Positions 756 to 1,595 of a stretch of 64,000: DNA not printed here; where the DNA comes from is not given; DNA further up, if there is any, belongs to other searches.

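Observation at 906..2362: Unknown 180-aa Cys/His protein translationally coupled to an Mrr-family nuclease: candidate two-gene defence module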

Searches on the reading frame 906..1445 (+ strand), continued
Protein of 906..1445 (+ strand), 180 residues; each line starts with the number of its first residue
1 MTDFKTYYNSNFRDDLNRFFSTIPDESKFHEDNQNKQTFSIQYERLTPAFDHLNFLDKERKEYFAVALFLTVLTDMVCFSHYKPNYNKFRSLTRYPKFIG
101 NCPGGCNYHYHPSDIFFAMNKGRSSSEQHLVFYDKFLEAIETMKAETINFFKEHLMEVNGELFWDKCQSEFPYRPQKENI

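Call 19: search_solved_structures(query=A1, max_evalue=10)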
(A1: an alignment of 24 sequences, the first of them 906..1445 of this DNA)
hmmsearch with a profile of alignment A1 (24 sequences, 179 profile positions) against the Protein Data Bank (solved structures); distinct sequences matched with E-value up to 10: 6.
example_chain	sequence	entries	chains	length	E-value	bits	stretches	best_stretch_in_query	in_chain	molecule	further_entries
1up4_A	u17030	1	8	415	0.13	15.6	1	76-163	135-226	6-PHOSPHO-BETA-GLUCOSIDASE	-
1up6_A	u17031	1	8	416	0.13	15.6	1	76-163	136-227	6-PHOSPHO-BETA-GLUCOSIDASE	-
1up7_A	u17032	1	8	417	0.13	15.6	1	76-163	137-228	6-PHOSPHO-BETA-GLUCOSIDASE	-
7p5h_A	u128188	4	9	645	1.2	12.4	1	74-114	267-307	Fe-hydrogenase, subunit alpha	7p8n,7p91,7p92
7yjw_A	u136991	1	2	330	1.2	12.4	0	70-104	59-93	Membrane protein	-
9rdc_C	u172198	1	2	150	1.6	12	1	90-143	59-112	Target of myb protein 1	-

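Call 23: predict_structure(alignment_id=A1)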
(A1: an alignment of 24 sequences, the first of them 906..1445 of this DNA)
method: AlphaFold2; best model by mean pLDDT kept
length: 180 residues; sequences in the alignment: 24
mean_pLDDT: 83.3   pTM: 0.84
mean pLDDT of the five models: 83.3, 77.0, 75.6, 72.1, 72.1
residues with pLDDT >= 90: 89; 70-90: 54; 50-70: 25; < 50: 12
segments of 3 or more residues with pLDDT < 50: 103-108, 178-180
pLDDT, mean of each block of 10 residues (from residue 1): 89 91 77 54 83 94 95 89 89 68 47 89 87 95 96 96 96 65
secondary structure, 60 per line:
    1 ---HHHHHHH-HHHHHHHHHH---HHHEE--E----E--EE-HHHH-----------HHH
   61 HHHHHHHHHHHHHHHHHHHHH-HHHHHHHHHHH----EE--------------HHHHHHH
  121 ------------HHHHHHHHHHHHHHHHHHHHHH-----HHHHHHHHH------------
elements in order: H4-10 H12-21 H43-46 H58-81 H83-93 H114-120 H133-154 H160-168

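Call 25: fold_search(model_id=the predicted structure, library=pdb)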
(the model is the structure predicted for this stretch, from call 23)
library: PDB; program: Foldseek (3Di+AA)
matches with E <= 10: 108; with E <= 0.001: 0
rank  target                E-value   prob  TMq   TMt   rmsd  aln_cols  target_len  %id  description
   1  7nxz                  2.1e+00  0.04  0.19  0.21  15.5       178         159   10  Synthetic glycoform of Human Interleukin 6 (released 2021-04-07)
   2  5yep_B                2.3e+00  0.03  0.14  0.18  18.8       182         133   10  Crystal structure of SO_3166-SO_3165 from Shewanella oneidensis (released 2018-03-28)
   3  4ltw                  2.4e+00  0.04  0.20  0.16  11.7       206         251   11  Ancestral Ketosteroid Receptor-Progesterone-Mifepristone Complex (released 2013-12-25)
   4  5lbh_A                3.0e+00  0.04  0.16  0.19  15.3       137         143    7  Crystal structure of Helicobacter cinaedi CAIP (released 2017-04-26)
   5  3rvf_A                3.1e+00  0.04  0.20  0.17  12.2       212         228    8  FXR with SRC1 and GSK2034 (released 2011-09-21)
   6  5yxl_C                3.3e+00  0.04  0.22  0.19  11.0       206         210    9  A ligand M binding to FXR (released 2019-03-13)
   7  2azk_A                3.3e+00  0.04  0.20  0.14  14.2       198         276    8  Crystal structure for the mutant W136E of Sulfolobus solfataricus hexaprenyl pyrophosphate synthase (released 2006-03-14)
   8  8dke_P                3.3e+00  0.03  0.19  0.13  16.2       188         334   12  Cryo-EM structure of cystinosin in a cytosol-open state (released 2022-09-21)
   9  2b1v_B                3.5e+00  0.04  0.25  0.21  11.7       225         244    8  Human estrogen receptor alpha ligand-binding domain in complex with OBCP-1M and a glucocorticoid receptor interacting  (released 2006-05-09)
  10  5yxl_A                3.5e+00  0.04  0.23  0.20  10.9       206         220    9  A ligand M binding to FXR (released 2019-03-13)
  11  2gp7_A                3.7e+00  0.05  0.23  0.20  13.0       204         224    9  Estrogen Related Receptor-gamma ligand binding domain (released 2006-09-26)
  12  6i61                  3.7e+00  0.04  0.22  0.19  13.0       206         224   10  Crystal structure of human ERRg LBD in complex with bisphenol-B (released 2019-07-03)
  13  5q1i_A                3.7e+00  0.04  0.21  0.18  12.6       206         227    9  Ligand binding to FARNESOID-X-RECEPTOR (released 2017-07-05)
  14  2axz_B                3.7e+00  0.03  0.13  0.09  15.7       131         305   12  Crystal structure of PrgX/cCF10 complex (released 2005-12-06)
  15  2gpv_F                3.9e+00  0.04  0.22  0.21  11.8       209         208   10  Estrogen Related Receptor-gamma ligand binding domain complexed with 4-hydroxy-tamoxifen and a SMRT peptide (released 2006-09-26)
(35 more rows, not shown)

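Call 35: search_protein_families(library=ncbifam, proteins=[L004:3730-4863:+, L017:3566-4687:+, L041:3583-4839:+, L043:3416-4666:+, L003:3223-4455:-, L002:1654-2883:-, L006:2711-3958:+, L038:289-1557:+], max_evalue=0.001)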
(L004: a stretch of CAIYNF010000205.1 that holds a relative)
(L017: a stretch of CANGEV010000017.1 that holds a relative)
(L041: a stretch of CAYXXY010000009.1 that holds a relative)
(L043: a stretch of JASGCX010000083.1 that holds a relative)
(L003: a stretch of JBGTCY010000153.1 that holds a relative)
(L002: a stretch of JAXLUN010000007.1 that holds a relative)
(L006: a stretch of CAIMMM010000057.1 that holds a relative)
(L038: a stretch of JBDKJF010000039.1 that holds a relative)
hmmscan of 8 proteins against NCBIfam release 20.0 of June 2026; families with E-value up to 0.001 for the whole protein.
L004:3730-4863:+ (378 aa): 13 families
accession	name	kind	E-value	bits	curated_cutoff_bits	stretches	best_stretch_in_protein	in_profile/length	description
NF040815.2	recomb_XerA_Arch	equivalog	1.2e-63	215.2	220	1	109-370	3-261/263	site-specific tyrosine recombinase/integron integrase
TIGR02249.1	integrase_gron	subfamily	3.2e-59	200.8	265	2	113-284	9-180/315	integron integrase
TIGR02225.1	recomb_XerD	equivalog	8.1e-57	192.8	329.6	1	108-371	3-282/290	site-specific tyrosine recombinase XerD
TIGR02224.1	recomb_XerC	equivalog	2.1e-54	184.9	335.15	1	108-371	3-285/295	tyrosine recombinase XerC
NF001399.0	PRK00283.1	subfamily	1.3e-50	172.4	279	1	114-371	18-291/300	tyrosine recombinase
NF002331.0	PRK01287.1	subfamily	7.9e-47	160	371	1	98-372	22-321/365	site-specific tyrosine recombinase XerC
NF011946.0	PRK15417.1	equivalog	2.3e-35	122.4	435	2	114-297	25-206/337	integron integrase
NF003462.0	PRK05084.1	equivalog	1e-20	73.8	267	1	223-370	198-351/360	tyrosine recombinase XerS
NF007370.0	PRK09870.1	subfamily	2.4e-12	46.9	221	1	204-363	12-179/200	tyrosine-type DNA invertase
NF002685.0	PRK02436.1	equivalog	3e-10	40.3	178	1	111-361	7-244/245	site-specific tyrosine recombinase XerD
NF007371.0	PRK09871.1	subfamily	8.2e-10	38.5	222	1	224-363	30-174/198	tyrosine-type DNA invertase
NF040693.1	recomb_GmtY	equivalog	2e-08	33.9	340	1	292-370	355-439/441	gamma-mobile-trio recombinase GmtY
NF041502.1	integrase_1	equivalog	0.00093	18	350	0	326-372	323-369/484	site-specific integrase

L017:3566-4687:+ (374 aa): 0 families

L041:3583-4839:+ (419 aa): 10 families
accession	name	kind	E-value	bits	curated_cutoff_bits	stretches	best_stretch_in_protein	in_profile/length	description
NF002955.0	PRK03609.1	subfamily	1.8e-125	419.2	431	1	1-416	1-420/422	translesion error-prone DNA polymerase V subunit UmuC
NF002848.0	PRK03103.1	subfamily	5e-55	186.6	381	1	3-394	7-394/410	DNA polymerase IV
NF002492.0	PRK01810.1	equivalog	8.3e-46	156.5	399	1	5-406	15-410/412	DNA polymerase IV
NF003015.0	PRK03858.1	subfamily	7.4e-43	147.1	367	1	6-401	13-395/399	DNA polymerase IV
NF002882.0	PRK03348.1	equivalog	3.1e-38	131.7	389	1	5-401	10-395/461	DNA polymerase IV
NF002751.0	PRK02794.1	equivalog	5.1e-38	131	371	1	3-386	41-413/425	DNA polymerase IV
NF002677.0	PRK02406.1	equivalog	5.8e-37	127.6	256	1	5-297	11-301/357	DNA polymerase IV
NF010731.0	PRK14133.1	equivalog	1.4e-35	123.2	362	1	5-297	8-292/352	DNA polymerase IV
NF002292.0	PRK01216.1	equivalog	3.5e-27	95.4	339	1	3-201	4-201/351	DNA polymerase IV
NF002883.0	PRK03352.1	equivalog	4.2e-26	92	330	1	5-317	10-312/347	DNA polymerase IV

L043:3416-4666:+ (417 aa): 0 families

L003:3223-4455:- (410 aa): 26 families (the best 25 are shown)
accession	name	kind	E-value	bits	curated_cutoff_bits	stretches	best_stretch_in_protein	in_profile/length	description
TIGR00132.1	gatA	equivalog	7.9e-155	516.1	481.1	1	1-402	62-461/466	Asp-tRNA(Asn)/Glu-tRNA(Gln) amidotransferase subunit GatA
NF005517.0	PRK07139.1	equivalog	9.1e-90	301.5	546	1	3-403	43-431/439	amidase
NF005565.0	PRK07235.1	subfamily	2.4e-69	234.3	545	1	2-397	93-493/506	amidase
NF005688.0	PRK07488.1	equivalog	4.2e-62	210.6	532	1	2-397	80-458/474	indoleacetamide hydrolase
NF006631.0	PRK09201.1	equivalog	4.2e-60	203.8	461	1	11-402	86-452/466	AtzE family amidohydrolase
TIGR02715.1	amido_AtzE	subfamily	2.7e-59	201.3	425.75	2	12-180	80-249/452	AtzE family amidohydrolase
NF006169.0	PRK08310.1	equivalog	4.5e-58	197.5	391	2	28-170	59-202/395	amidase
NF006043.0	PRK08186.1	subfamily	1e-52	179.4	487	2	3-228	75-294/600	allophanate hydrolase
NF004815.0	PRK06169.1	equivalog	2.5e-52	178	506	2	5-248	83-323/471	amidase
TIGR02713.1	allophanate_hyd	equivalog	2.8e-52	178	511.05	1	2-403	37-411/563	allophanate hydrolase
NF005686.0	PRK07486.1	subfamily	7.3e-46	156.9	465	2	4-224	87-307/486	amidase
NF004816.0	PRK06170.1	equivalog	9.1e-43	146.6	503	1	11-403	90-480/493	amidase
NF005450.0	PRK07042.1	equivalog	5e-42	143.9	458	2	3-167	78-238/464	amidase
NF004717.0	PRK06061.1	equivalog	5.4e-42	144.1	498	2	31-225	114-308/483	amidase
NF005460.0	PRK07056.1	subfamily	1.3e-41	143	447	1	3-398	80-446/457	amidase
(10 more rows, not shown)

L002:1654-2883:- (409 aa): 0 families

L006:2711-3958:+ (416 aa): 0 families

L038:289-1557:+ (423 aa): 0 families

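Call 37: search_solved_structures(query=L004:3730-4863:+, max_evalue=1e-10, show_alignments=3)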
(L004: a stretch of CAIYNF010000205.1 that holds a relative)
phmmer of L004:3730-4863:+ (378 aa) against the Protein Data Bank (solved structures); distinct sequences matched with E-value up to 1e-10: 8.
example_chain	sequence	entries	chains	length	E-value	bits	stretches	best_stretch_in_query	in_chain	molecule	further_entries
5hxy_A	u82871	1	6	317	1.7e-40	142.2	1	108-370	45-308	Tyrosine recombinase XerA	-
4a8e_A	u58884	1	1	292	3.9e-39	137.8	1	158-370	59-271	PROBABLE TYROSINE RECOMBINASE XERC-LIKE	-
2a3v_A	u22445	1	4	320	1.6e-31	112.7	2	110-285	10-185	site-specific recombinase IntI4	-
1a0p_A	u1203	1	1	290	8.6e-28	100.4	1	112-370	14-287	SITE-SPECIFIC RECOMBINASE XERD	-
5dcf_A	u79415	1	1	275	1.3e-22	83.4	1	213-371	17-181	Tyrosine recombinase XerD,DNA translocase FtsK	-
9i5v_14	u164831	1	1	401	3.7e-21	78.6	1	111-370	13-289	Ribosome-associated translation inhibitor RaiA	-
5vfz_A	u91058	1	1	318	2.7e-17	65.9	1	192-365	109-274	Gp33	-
5jjv_A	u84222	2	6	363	1.2e-11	47.3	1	201-372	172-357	Tyrosine recombinase XerH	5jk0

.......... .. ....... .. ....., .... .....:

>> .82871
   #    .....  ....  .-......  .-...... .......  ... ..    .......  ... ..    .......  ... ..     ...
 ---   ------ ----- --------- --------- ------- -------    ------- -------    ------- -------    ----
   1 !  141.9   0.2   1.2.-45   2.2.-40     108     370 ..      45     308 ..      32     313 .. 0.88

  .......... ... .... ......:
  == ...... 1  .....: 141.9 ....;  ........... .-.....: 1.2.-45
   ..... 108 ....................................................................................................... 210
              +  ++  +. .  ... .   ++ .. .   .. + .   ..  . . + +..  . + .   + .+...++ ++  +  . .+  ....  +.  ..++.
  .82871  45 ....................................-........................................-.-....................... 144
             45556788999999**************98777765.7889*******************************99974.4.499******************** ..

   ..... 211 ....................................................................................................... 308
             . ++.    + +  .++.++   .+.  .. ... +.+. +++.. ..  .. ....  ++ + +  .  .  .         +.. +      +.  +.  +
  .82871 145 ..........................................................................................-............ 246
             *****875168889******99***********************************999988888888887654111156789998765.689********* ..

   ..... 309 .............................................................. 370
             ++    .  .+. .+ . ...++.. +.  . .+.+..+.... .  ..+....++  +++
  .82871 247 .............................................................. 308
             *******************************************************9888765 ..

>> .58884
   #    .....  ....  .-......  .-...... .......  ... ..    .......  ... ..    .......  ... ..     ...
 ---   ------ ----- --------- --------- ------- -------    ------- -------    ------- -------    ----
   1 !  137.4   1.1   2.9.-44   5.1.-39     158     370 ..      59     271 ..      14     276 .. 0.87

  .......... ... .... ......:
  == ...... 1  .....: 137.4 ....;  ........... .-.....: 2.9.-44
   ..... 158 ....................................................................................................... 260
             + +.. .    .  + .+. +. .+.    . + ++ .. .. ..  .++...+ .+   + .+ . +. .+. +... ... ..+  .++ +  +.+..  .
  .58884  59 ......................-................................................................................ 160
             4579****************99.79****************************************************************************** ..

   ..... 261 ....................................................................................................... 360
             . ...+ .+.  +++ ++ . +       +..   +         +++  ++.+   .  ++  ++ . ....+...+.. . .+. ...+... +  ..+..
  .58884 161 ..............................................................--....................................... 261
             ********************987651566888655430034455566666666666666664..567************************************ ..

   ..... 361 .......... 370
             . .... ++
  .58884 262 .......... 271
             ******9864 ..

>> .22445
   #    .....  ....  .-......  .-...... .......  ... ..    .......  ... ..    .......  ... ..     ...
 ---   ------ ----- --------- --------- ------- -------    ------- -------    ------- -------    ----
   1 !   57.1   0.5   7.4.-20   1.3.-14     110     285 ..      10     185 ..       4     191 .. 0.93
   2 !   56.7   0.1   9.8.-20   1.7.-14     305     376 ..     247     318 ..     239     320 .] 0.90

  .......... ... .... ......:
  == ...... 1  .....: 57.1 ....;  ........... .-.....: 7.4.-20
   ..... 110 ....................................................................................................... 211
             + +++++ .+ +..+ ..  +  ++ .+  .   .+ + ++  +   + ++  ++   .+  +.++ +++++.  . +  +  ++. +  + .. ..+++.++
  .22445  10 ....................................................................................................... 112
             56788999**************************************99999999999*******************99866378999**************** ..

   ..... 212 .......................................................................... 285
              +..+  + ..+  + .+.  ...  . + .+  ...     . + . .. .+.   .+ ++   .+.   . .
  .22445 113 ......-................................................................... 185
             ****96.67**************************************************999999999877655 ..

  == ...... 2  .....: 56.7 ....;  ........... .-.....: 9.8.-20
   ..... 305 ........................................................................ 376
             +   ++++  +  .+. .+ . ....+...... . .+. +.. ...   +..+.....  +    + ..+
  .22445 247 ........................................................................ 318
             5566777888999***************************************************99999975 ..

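Call 45: fold_search(model_id=the predicted structure, library=viral)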
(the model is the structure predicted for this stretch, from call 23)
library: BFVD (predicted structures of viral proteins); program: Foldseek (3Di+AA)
matches with E <= 10: 54; with E <= 0.001: 0
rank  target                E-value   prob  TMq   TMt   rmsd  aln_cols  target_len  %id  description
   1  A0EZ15                7.1e-01  0.13  0.21  0.24  14.8       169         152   14  Uncharacterized protein [Ectropis obliqua nucleopolyhedrovirus]
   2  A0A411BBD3            1.4e+00  0.03  0.14  0.10  15.3       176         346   11  (no name in the UniProt tables at hand)
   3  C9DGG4                1.5e+00  0.03  0.16  0.16  16.2       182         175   12  Uncharacterized protein [Delftia phage PhiW-14]
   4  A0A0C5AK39            2.1e+00  0.06  0.17  0.12  11.9       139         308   12  (no name in the UniProt tables at hand)
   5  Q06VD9                2.5e+00  0.03  0.17  0.10  16.0       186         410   13  Structural protein ORF142 [Trichoplusia ni ascovirus 2c]
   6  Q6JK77                2.6e+00  0.04  0.16  0.19  12.4       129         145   15  Phospholipase A2-like domain-containing protein [Neodiprion sertifer nucleopolyhedrovirus]
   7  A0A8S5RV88            3.1e+00  0.04  0.17  0.18  17.5       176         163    7  YqeY-like protein [Siphoviridae sp. ctHip2]
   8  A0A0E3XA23            3.2e+00  0.04  0.18  0.11  15.5       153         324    8  ORF135A [Cyprinid herpesvirus 2]
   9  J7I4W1                3.4e+00  0.03  0.18  0.19  15.7       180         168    6  DUF7275 domain-containing protein [Stenotrophomonas phage IME13]
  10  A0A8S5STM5            3.6e+00  0.04  0.19  0.11  24.3       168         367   10  Minor capsid protein [Siphoviridae sp. ctFRY1]
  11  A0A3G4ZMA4            3.8e+00  0.03  0.22  0.16  12.6       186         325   13  DNA topoisomerase 1b [Terrestrivirus sp.]
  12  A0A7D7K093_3          4.2e+00  0.02  0.21  0.05  20.9       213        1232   13  Structural protein [Flavobacterium phage vB_FspP_elemoC_14-1A]
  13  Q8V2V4                4.2e+00  0.01  0.16  0.12  17.7       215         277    9  Uncharacterized protein [Camelpox virus (strain M-96)]
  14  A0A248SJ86            4.2e+00  0.01  0.11  0.11  18.6       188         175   14  (no name in the UniProt tables at hand)
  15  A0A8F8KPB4            4.7e+00  0.01  0.14  0.06  19.6       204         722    9  Uncharacterized protein [Clandestinovirus]
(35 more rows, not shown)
